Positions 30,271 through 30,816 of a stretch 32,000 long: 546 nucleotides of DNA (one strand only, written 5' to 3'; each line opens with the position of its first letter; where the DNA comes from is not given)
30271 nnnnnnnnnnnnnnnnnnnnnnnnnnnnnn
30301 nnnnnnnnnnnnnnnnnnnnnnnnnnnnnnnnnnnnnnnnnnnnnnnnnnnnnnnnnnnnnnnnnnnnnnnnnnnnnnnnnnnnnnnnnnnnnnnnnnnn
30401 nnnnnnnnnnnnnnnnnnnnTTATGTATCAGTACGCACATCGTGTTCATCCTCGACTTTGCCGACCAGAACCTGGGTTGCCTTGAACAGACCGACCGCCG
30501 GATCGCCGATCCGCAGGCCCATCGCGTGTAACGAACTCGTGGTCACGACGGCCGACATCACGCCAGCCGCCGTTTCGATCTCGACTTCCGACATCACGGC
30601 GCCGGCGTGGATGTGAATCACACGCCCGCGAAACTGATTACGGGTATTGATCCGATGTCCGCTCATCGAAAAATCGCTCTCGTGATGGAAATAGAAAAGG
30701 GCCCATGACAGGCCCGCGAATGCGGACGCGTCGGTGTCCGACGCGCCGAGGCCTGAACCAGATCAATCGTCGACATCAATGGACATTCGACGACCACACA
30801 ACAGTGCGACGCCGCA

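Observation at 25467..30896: Uncharacterised sigma-54-controlled module: molbindin/TOBE, Ntn amidotransferase-like hydrolase, two flavoproteins and its own bEBP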

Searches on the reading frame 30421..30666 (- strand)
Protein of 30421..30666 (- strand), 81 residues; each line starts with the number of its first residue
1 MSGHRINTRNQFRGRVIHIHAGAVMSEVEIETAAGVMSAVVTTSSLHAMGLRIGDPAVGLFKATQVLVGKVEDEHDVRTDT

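Call 3: search_protein_families(library=pfam, proteins=[window:30421-30666:-], max_evalue=0.01)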
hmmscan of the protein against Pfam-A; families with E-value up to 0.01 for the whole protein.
window:30421-30666:- (81 aa): 1 family
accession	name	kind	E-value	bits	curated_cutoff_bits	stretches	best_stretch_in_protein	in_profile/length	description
PF03459.23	TOBE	-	9.8e-14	51.8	22.3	1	8-67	3-63/64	TOBE domain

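Call 4: search_protein_families(library=ncbifam, proteins=[window:30421-30666:-], max_evalue=0.01)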
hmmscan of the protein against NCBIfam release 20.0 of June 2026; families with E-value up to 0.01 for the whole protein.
window:30421-30666:- (81 aa): 4 families
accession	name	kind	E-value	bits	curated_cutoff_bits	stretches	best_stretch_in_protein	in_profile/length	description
TIGR00638.1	Mop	subfamily_domain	2.7e-14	52.9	55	1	5-69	2-67/70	molybdenum-pterin binding domain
NF040840.2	tungstate_WtpC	equivalog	2.3e-05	23.8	440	1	7-67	286-345/347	tungstate ABC transporter ATP-binding protein WtpC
NF007957.0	PRK10676.1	equivalog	0.00072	18.8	369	1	8-68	198-259/263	molybdenum-dependent transcriptional regulator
TIGR02142.1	modC_ABC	equivalog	0.0053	16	285.05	1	6-65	292-351/353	molybdenum ABC transporter ATP-binding protein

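Call 56: search_dna_similar(query=window:30421-30666:-, collection=plasmids, mode=protein, max_rows=25, max_evalue=0.00001)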
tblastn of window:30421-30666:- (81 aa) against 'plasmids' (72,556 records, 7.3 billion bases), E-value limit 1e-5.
Records with a match: 19; places in all: 21; records where one place covers at least 80% of the query: 18.
Best place of each record, by identity: <60% 19.
By first word of the organism name: Cereibacter 9; Burkholderia 3; Ralstonia 2; Caballeronia 2; Comamonadaceae 1; Natrononativus 1; Cupriavidus 1.
By predicted mobility (MOB-suite, as given by PLSDB): non-mobilizable 14; mobilizable 5.
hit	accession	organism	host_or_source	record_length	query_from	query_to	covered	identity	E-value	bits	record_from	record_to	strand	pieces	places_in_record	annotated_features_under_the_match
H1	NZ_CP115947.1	Ralstonia solanacearum MolK2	Musa sp.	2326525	1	71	88%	46.5%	4e-14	72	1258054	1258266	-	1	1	record has no annotation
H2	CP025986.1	Ralstonia solanacearum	Cucurbita maxima,culture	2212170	1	71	88%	46.5%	1e-13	71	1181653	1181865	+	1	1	transporter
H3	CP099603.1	Comamonadaceae bacterium OTU4NAUVB1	Arabidopsis thaliana,pure culture,leaf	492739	1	71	88%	45.1%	5e-11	63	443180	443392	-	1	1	molybdopterin-binding protein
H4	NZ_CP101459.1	Natrononativus amylolyticus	cell culture,sediment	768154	5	76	89%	38.4%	8e-6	49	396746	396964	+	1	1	TOBE domain-containing protein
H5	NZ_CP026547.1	Cupriavidus metallidurans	single cell,soil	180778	5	72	84%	40.6%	8e-7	51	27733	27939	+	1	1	TOBE domain-containing protein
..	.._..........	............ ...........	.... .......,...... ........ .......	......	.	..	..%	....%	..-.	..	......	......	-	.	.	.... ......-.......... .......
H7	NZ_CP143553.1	Burkholderia multivorans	Homo sapiens,bronchoalveolar lavage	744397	5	69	80%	42.4%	4e-6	49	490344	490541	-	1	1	TOBE domain-containing protein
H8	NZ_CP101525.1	Burkholderia arboris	mixed culture,soil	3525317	5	68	79%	43.1%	8e-7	51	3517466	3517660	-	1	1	none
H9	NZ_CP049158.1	Caballeronia sp. SBC1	whole organism,soil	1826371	5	69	80%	39.4%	7e-6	49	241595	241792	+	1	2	none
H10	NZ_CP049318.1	Caballeronia sp. SBC2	whole organism,soil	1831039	5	69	80%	39.4%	7e-6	49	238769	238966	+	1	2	none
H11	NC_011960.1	Cereibacter sphaeroides KD131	-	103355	5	70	81%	33.3%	4e-6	49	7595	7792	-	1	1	TOBE domain-containing protein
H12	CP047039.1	Cereibacter sphaeroides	cell culture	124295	5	70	81%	33.3%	4e-6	49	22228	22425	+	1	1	transporter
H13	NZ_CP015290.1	Cereibacter sphaeroides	Cereibacter sphaeroides 2.4.1,single ...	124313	5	70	81%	33.3%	4e-6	49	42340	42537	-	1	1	TOBE domain-containing protein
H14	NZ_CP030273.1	Cereibacter sphaeroides 2.4.1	cell culture,laboratory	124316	5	70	81%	33.3%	4e-6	49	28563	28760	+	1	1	TOBE domain-containing protein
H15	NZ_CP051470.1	Cereibacter sphaeroides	cell culture,laboratory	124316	5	70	81%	33.3%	4e-6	49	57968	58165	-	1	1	TOBE domain-containing protein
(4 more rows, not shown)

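Call 58: get_annotated_region(hit=H2, flank=6000)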
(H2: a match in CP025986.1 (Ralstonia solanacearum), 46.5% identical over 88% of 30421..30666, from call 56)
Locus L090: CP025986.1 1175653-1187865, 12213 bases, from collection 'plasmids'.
description: Ralstonia solanacearum strain RSCM plasmid p-unname2, complete sequence
organism: Ralstonia solanacearum (NCBI taxid 305)
taxonomy: Bacteria; Pseudomonadota; Betaproteobacteria; Burkholderiales; Burkholderiaceae; Ralstonia; Ralstonia solanacearum
host: -; source: Cucurbita maxima,culture; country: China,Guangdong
typing (MOB-suite, as given by PLSDB): mobilizable; relaxase MOBP,MOBP
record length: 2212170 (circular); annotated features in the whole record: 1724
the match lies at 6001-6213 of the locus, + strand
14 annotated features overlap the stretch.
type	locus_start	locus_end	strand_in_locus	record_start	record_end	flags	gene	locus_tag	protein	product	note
CDS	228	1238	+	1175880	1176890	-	-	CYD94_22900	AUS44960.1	sulfate ABC transporter substrate-binding protein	-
CDS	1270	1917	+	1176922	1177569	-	ssuE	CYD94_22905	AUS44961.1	FMN reductase (NADPH)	-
CDS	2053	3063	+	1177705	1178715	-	-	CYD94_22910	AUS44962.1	aliphatic sulfonate ABC transporter substrate-binding protein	-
CDS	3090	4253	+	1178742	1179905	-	ssuD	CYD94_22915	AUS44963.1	alkanesulfonate monooxygenase, FMNH(2)-dependent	-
CDS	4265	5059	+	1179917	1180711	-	-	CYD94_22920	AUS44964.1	aliphatic sulfonate ABC transporter permease SsuC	-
CDS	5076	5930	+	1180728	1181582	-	-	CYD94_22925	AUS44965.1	aliphatic sulfonate ABC transporter ATP-binding protein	-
CDS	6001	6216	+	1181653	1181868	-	-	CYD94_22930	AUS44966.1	transporter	-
CDS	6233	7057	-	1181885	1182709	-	-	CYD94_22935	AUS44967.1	IS5/IS1182 family transposase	-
CDS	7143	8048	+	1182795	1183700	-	-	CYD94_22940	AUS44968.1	diguanylate phosphodiesterase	-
CDS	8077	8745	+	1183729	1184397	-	-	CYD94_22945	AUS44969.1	esterase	-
CDS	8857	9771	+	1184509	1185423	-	cysT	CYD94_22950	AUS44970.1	sulfate ABC transporter permease subunit CysT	-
CDS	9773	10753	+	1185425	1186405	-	cysW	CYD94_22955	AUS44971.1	sulfate ABC transporter permease subunit CysW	-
CDS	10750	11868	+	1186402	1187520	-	-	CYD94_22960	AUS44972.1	sulfate/thiosulfate import ATP-binding protein CysA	-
CDS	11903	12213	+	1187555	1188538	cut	-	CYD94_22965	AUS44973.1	transcriptional regulator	-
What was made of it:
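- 30421..30666 (-): 81-aa single-domain TOBE/Mop protein, SsuF-like, keeping the TRN and KAT oxyanion-binding motifs. The best plasmid-collection hit (46.5% identity) sits at the ssuF position of a Ralstonia ssuEADCB operon (calls 56, 58).
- On SsuF: The nearest annotated homologue (46.5% identity) is in the ssuF slot in Ralstonia (call 58).
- Closest known: SsuF, the small Mop-like protein of the ssuEADCBF operon. Same: The nearest annotated relative (46.5% identity) occupies the ssuF position in Ralstonia (calls 56, 58).
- Its nearest annotated relative occupies the ssuF slot of a Ralstonia ssu operon (call 58).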

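Call 97: search_solved_structures(query=window:30421-30666:-, max_evalue=0.01, show_alignments=3)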
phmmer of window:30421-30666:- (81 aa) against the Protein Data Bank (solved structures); distinct sequences matched with E-value up to 0.01: 6.
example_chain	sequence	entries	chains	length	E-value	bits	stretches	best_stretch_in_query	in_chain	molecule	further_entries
1h9j_A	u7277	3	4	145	4e-13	52.4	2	2-69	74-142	MOLYBDENUM-BINDING-PROTEIN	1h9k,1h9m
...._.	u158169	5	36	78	3.3e-08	36.8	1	5-72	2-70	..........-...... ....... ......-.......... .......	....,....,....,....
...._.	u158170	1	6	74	3.4e-08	36.7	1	5-71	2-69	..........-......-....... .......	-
9bem_A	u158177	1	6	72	5e-08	36.2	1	5-69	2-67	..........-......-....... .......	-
1gug_A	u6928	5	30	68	3.8e-06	30.3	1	6-68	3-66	MOLYBDATE BINDING PROTEIN II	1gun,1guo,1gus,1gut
1fr3_A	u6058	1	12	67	0.0077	19.8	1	5-68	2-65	MOLYBDATE/TUNGSTATE BINDING PROTEIN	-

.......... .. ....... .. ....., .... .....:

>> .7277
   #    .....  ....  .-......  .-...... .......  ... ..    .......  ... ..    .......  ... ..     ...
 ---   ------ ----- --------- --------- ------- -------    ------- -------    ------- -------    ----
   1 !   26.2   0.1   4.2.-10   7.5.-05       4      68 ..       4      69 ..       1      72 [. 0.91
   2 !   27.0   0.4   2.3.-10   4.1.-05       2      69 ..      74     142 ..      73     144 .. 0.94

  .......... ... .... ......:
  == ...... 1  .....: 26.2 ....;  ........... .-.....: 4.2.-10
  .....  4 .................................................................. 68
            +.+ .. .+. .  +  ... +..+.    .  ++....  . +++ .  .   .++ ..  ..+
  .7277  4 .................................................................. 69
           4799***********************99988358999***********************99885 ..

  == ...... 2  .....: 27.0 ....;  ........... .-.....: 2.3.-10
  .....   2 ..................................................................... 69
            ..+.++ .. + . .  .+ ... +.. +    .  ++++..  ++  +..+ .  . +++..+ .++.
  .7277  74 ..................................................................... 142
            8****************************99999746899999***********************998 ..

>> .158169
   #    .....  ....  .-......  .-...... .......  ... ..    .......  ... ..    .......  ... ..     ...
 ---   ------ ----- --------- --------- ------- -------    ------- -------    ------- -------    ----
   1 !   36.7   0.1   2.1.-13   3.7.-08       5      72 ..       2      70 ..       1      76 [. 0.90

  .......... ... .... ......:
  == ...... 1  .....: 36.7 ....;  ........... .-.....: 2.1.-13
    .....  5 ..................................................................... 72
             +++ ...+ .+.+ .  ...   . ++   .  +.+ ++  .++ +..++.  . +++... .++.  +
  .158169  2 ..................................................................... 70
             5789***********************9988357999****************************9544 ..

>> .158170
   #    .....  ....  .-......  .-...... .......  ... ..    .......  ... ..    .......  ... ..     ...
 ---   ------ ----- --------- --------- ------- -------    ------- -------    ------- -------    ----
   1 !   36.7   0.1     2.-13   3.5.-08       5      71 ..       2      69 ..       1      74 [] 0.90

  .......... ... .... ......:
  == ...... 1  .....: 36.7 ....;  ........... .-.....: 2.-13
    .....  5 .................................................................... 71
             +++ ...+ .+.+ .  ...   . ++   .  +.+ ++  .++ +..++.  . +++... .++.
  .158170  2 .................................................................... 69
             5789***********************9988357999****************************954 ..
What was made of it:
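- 30421..30666 (-): Aligns to ModG and Mop structures (call 97).
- The TOBE protein keeps the Mop/ModG oxyanion-binding motifs and aligns best with molybdate-binding proteins (calls 4, 97).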
